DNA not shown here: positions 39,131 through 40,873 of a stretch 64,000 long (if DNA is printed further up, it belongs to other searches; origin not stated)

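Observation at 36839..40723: Two giant polytopic membrane proteins; the 812-aa one may fuse a Wzx-like half to a Wzy_C-type polymerase/ligase domain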

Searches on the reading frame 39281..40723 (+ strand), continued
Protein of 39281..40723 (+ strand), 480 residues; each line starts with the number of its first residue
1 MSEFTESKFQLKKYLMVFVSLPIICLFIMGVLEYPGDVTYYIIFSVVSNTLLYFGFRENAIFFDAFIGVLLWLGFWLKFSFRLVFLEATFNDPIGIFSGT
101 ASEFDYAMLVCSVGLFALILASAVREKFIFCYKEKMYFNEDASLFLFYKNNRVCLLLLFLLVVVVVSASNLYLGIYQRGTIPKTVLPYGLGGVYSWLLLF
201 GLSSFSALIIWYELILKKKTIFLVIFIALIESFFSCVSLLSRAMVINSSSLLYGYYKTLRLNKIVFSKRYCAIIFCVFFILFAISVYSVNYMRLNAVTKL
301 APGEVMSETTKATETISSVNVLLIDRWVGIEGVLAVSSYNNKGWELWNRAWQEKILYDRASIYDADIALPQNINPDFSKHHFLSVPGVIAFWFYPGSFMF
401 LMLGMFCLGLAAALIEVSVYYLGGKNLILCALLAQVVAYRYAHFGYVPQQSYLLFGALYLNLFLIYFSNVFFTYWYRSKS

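Call 47: search_protein_families(library=pfam, proteins=[L032:9289-10557:+, L032:10544-12061:+, L044:6704-7930:+, L044:9428-10951:+, L049:6743-7939:+, L049:9307-10863:+, L056:6709-7824:+, L056:9347-10558:+, L077:2653-4083:+, L083:3314-4735:+], max_evalue=0.01)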
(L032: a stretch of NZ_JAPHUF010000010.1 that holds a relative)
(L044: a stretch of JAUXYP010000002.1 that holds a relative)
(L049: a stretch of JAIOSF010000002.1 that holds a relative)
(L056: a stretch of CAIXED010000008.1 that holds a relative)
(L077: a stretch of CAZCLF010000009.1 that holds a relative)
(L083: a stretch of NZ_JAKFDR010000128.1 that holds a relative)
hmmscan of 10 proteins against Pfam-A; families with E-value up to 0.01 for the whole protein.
L032:9289-10557:+ (422 aa): 0 families

L032:10544-12061:+ (505 aa): 1 family
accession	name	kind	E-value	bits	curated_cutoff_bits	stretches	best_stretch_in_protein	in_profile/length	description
PF01943.22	Polysacc_synt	-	1.5e-08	34.9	28.2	1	11-292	4-273/274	Polysaccharide biosynthesis protein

L044:6704-7930:+ (408 aa): 0 families

L044:9428-10951:+ (507 aa): 0 families

L049:6743-7939:+ (398 aa): 0 families

L049:9307-10863:+ (518 aa): 2 families
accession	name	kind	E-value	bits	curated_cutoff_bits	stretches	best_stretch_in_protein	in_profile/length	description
PF01943.22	Polysacc_synt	-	9.4e-08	32.2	28.2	1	24-305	3-272/274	Polysaccharide biosynthesis protein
PF01554.23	MatE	-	7.1e-06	26.2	24.9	1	253-406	7-160/161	MatE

L056:6709-7824:+ (371 aa): 1 family
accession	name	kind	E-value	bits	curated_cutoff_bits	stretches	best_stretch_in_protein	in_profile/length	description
PF00953.26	Glycos_transf_4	-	5.5e-31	108.1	27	1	77-234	3-159/160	Glycosyl transferase family 4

L056:9347-10558:+ (403 aa): 0 families

L077:2653-4083:+ (476 aa): 1 family
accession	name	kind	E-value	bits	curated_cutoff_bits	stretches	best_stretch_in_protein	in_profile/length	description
PF13440.11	Polysacc_synt_3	-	1.5e-06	28.2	23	1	26-324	6-291/293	Polysaccharide biosynthesis protein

L083:3314-4735:+ (473 aa): 1 family
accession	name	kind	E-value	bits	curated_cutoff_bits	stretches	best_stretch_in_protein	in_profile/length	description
PF13440.11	Polysacc_synt_3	-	2.6e-07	30.6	23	1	26-323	6-290/293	Polysaccharide biosynthesis protein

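Call 49: search_protein_families(library=pfam, alignment_id=A2, max_evalue=1)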
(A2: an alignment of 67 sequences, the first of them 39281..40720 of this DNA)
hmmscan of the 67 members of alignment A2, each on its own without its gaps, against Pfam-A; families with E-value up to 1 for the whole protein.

A. member 1, window:39281-40720:+ (480 aa): 0 families

B. families by the number of members that match (of 67 scanned): 18 families
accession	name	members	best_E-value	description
PF15880.10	NDUFV3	4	0.00055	NADH dehydrogenase [ubiquinone] flavoprotein 3, mitochondrial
PF17073.10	SafA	1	0.018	Two-component-system connector protein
PF20556.3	DUF6768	1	0.034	Family of unknown function (DUF6768)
PF02203.21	TarH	1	0.04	Tar ligand binding domain homologue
PF20220.3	ABC_toxin_N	1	0.056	ABC toxin N-terminal region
PF02939.21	UcrQ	1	0.11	UcrQ family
PF09781.14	NDUF_B5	1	0.12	NADH:ubiquinone oxidoreductase, NDUFB5/SGDH subunit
PF19455.4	DUF5993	1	0.13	Family of unknown function (DUF5993)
PF11190.13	DUF2976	1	0.17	Protein of unknown function (DUF2976)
PF14341.11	PilX_N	1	0.23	PilX N-terminal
PF19182.5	DUF5864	1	0.24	Family of unknown function (DUF5864)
PF15883.10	DUF4736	1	0.26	Domain of unknown function (DUF4736)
PF10794.15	DUF2606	1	0.3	Protein of unknown function (DUF2606)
PF18142.6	SLATT_fungal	1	0.31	SMODS and SLOG-associating 2TM effector domain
PF12555.13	SteA-like_C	1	0.31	SteA-like C-terminal domain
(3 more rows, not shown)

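Call 56: search_dna_similar(query=window:39281-40720:+, collection=plasmids, mode=protein, max_evalue=0.001, max_rows=15)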
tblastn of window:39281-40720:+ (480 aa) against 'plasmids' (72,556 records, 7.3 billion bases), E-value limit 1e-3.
No match.
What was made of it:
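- Tried and rejected: Plasmid collection. tblastn with B480 gave no match (call 56).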

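Call 58: search_protein_families(library=pfam, proteins=[L083:491-1585:+, L083:1582-2388:+, L083:2385-3317:+, L083:5618-6763:+, L083:6760-7815:+, L083:7812-9608:+, L083:9598-10662:+, L083:10655-11902:+, L083:11899-12756:+, L083:14972-15532:+], max_evalue=0.001)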
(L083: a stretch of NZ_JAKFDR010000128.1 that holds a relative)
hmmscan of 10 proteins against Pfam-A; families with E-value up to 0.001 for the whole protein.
L083:491-1585:+ (364 aa): 5 families
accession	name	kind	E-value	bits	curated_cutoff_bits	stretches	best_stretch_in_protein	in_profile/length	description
PF01370.27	Epimerase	-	7.8e-32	111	20.9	1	30-289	2-240/240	NAD dependent epimerase/dehydratase family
PF16363.11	GDP_Man_Dehyd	-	1.4e-16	61.4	27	1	31-348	2-326/332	GDP-mannose 4,6 dehydratase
PF01073.25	3Beta_HSD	-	2.8e-07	30.3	22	1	31-190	2-156/280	3-beta hydroxysteroid dehydrogenase/isomerase family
PF07993.18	NAD_binding_4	-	9.7e-07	28.6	20.1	0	32-72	2-41/258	Male sterility protein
PF13460.12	NAD_binding_10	-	8.6e-06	26.2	27.2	1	33-163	1-112/184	NAD(P)H-binding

L083:1582-2388:+ (268 aa): 5 families
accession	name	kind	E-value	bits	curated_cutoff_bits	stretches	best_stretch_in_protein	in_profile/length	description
PF00456.26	Transketolase_N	-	4.8e-41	141.3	22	1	5-266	5-277/334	Transketolase, thiamine diphosphate binding domain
PF00676.26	E1_dh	-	6.3e-13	48.8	22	1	108-216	99-206/300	Dehydrogenase E1 component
PF13292.11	DXP_synthase_N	-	1.3e-08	34.9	21.2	1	113-173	114-173/274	1-deoxy-D-xylulose-5-phosphate synthase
PF09364.15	XFP_N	-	1.7e-07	30.9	23.7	1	100-212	130-242/364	XFP N-terminal domain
PF02775.26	TPP_enzyme_C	-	9.4e-05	22.7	21.9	1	107-178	25-90/151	Thiamine pyrophosphate enzyme, C-terminal TPP binding domain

L083:2385-3317:+ (310 aa): 3 families
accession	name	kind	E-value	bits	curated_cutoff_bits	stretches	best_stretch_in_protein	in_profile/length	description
PF02779.29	Transket_pyr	-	3e-28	99.1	27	1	1-159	5-170/174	Transketolase, pyrimidine binding domain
PF02780.25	Transketolase_C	-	5.8e-16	59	25.9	1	178-270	5-104/124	Transketolase, C-terminal domain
PF22613.1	Transketolase_C_1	-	1.6e-05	25.5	27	1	180-224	8-56/113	Transketolase-like TK C-terminal domain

L083:5618-6763:+ (381 aa): 2 families
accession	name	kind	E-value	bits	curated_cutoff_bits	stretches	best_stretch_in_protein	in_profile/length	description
PF00535.33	Glycos_transf_2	-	1.3e-28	100.5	23.3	1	48-158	1-113/168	Glycosyl transferase family 2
PF13641.12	Glyco_tranf_2_3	-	4e-14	53.6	27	1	47-267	3-222/230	Glycosyltransferase like family 2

L083:6760-7815:+ (351 aa): 1 family
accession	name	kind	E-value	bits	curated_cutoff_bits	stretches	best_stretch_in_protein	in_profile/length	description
PF00852.26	Glyco_transf_10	-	1.1e-16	61.4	23.9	1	186-313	19-127/182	Glycosyltransferase family 10 (fucosyltransferase) C-term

L083:7812-9608:+ (598 aa): 0 families

L083:9598-10662:+ (354 aa): 2 families
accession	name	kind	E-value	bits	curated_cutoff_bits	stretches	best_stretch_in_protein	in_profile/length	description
PF00534.26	Glycos_transf_1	-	6.5e-18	65.3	26.4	1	193-335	17-161/172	Glycosyl transferases group 1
PF13692.12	Glyco_trans_1_4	-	1.6e-10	41.9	27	1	193-330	3-140/142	Glycosyl transferases group 1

L083:10655-11902:+ (415 aa): 5 families
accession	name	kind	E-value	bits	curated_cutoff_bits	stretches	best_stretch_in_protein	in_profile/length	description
PF13692.12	Glyco_trans_1_4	-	1.8e-18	67.6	27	1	229-370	4-141/142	Glycosyl transferases group 1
PF00534.26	Glycos_transf_1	-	2.2e-14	53.8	26.4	1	229-385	18-171/172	Glycosyl transferases group 1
PF13579.12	Glyco_trans_4_4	-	1.2e-13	52.1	29.7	1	19-190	6-145/158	Glycosyl transferase 4-like domain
PF13439.12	Glyco_transf_4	-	8e-08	32.9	28.5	1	21-205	9-168/170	Glycosyltransferase Family 4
PF13524.12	Glyco_trans_1_2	-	3.3e-05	24.3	25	1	250-401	5-143/144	Glycosyl transferase-like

L083:11899-12756:+ (285 aa): 4 families
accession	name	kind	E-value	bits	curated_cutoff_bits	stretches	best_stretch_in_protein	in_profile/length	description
PF04321.23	RmlD_sub_bind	-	7.1e-29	101.2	27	1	1-164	1-151/287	RmlD substrate binding domain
PF01370.27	Epimerase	-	1.1e-20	74.5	20.9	1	3-150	1-150/240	NAD dependent epimerase/dehydratase family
PF16363.11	GDP_Man_Dehyd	-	2.8e-10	40.6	27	1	4-150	1-161/332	GDP-mannose 4,6 dehydratase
PF01118.30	Semialdhyde_dh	-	0.00091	20.1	26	0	2-32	1-31/121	Semialdehyde dehydrogenase, NAD binding domain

L083:14972-15532:+ (186 aa): 1 family
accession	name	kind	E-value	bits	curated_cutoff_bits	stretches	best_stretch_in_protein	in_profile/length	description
PF02397.22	Bac_transf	-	4e-58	196.3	27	1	2-179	1-178/179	Bacterial sugar transferase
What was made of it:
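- In L083 no other polymerase candidate is present (call 58).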

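Call 63: search_protein_families(library=pfam, proteins=[L006:8592-9998:+, L007:6604-7920:+, L011:7495-8781:+, L055:10730-12142:+, L016:6733-7872:+, L067:5124-6296:+], max_evalue=0.1)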
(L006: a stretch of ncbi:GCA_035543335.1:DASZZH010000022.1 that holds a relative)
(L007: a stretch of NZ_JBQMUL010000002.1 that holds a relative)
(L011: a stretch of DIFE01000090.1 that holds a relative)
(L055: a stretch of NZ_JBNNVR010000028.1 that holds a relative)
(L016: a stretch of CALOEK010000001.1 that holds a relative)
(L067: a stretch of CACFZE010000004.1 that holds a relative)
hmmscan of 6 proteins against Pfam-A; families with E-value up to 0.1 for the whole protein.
L006:8592-9998:+ (468 aa): 0 families

L007:6604-7920:+ (438 aa): 0 families

L011:7495-8781:+ (428 aa): 1 family
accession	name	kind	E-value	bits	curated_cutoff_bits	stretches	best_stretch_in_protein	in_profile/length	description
PF04932.20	Wzy_C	-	2.9e-05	24.3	31.7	1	207-345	5-147/149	O-Antigen ligase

L055:10730-12142:+ (470 aa): 0 families

L016:6733-7872:+ (379 aa): 0 families

L067:5124-6296:+ (390 aa): 0 families

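Call 68: search_protein_families(library=pfam, proteins=[L059:6537-7823:-, L059:9306-10562:-, L072:9732-10940:+, L075:6964-7938:+, L075:2944-4131:+, L031:7011-7967:+, L031:3348-4589:+, L042:6986-7984:+, L042:9538-10530:+, L042:10832-12778:+], max_evalue=0.01)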
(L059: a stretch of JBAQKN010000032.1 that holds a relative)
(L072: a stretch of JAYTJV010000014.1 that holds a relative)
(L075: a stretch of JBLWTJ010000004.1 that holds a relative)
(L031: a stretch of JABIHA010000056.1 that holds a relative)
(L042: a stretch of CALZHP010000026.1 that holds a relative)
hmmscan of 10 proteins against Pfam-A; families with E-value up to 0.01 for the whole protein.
L059:6537-7823:- (428 aa): 0 families

L059:9306-10562:- (418 aa): 0 families

L072:9732-10940:+ (402 aa): 0 families

L075:6964-7938:+ (324 aa): 1 family
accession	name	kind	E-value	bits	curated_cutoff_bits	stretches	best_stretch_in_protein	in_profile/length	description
PF03706.18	LPG_synthase_TM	-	2.9e-16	60.2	33.4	1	14-296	2-283/302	Lysylphosphatidylglycerol synthase TM region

L075:2944-4131:+ (395 aa): 1 family
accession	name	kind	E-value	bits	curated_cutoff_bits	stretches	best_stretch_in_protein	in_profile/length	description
PF13231.12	PMT_2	-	2.3e-08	34.8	26.1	1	76-229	2-154/160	Dolichyl-phosphate-mannose-protein mannosyltransferase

L031:7011-7967:+ (318 aa): 1 family
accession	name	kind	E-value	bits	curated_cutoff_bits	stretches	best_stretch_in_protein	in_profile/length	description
PF03706.18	LPG_synthase_TM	-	4.4e-16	59.6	33.4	1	9-303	1-298/302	Lysylphosphatidylglycerol synthase TM region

L031:3348-4589:+ (413 aa): 1 family
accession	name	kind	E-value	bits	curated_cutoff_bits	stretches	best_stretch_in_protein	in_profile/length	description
PF00375.23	SDF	-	5.6e-125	417.8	27.9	1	13-409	5-386/387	Sodium:dicarboxylate symporter family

L042:6986-7984:+ (332 aa): 1 family
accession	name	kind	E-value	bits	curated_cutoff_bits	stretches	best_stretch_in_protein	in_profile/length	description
PF03706.18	LPG_synthase_TM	-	8.9e-16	58.6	33.4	1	20-303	3-282/302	Lysylphosphatidylglycerol synthase TM region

L042:9538-10530:+ (330 aa): 1 family
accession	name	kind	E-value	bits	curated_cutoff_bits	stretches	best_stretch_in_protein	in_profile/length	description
PF03706.18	LPG_synthase_TM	-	1.3e-47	163.2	33.4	1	6-304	2-302/302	Lysylphosphatidylglycerol synthase TM region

L042:10832-12778:+ (648 aa): 0 families
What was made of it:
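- It lies next to the N-module, or to a conventional Wzx (Polysacc_synt or Polysacc_synt_3, call 47), or to an MprF-flippase-like protein (call 68). MprF-flippase-like LPG_synthase_TM proteins lie directly upstream of B480 in L031, L042 and L075 (call 68). Where the N-module is absent, another flippase type is usually adjacent to B480 (calls 47, 68).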
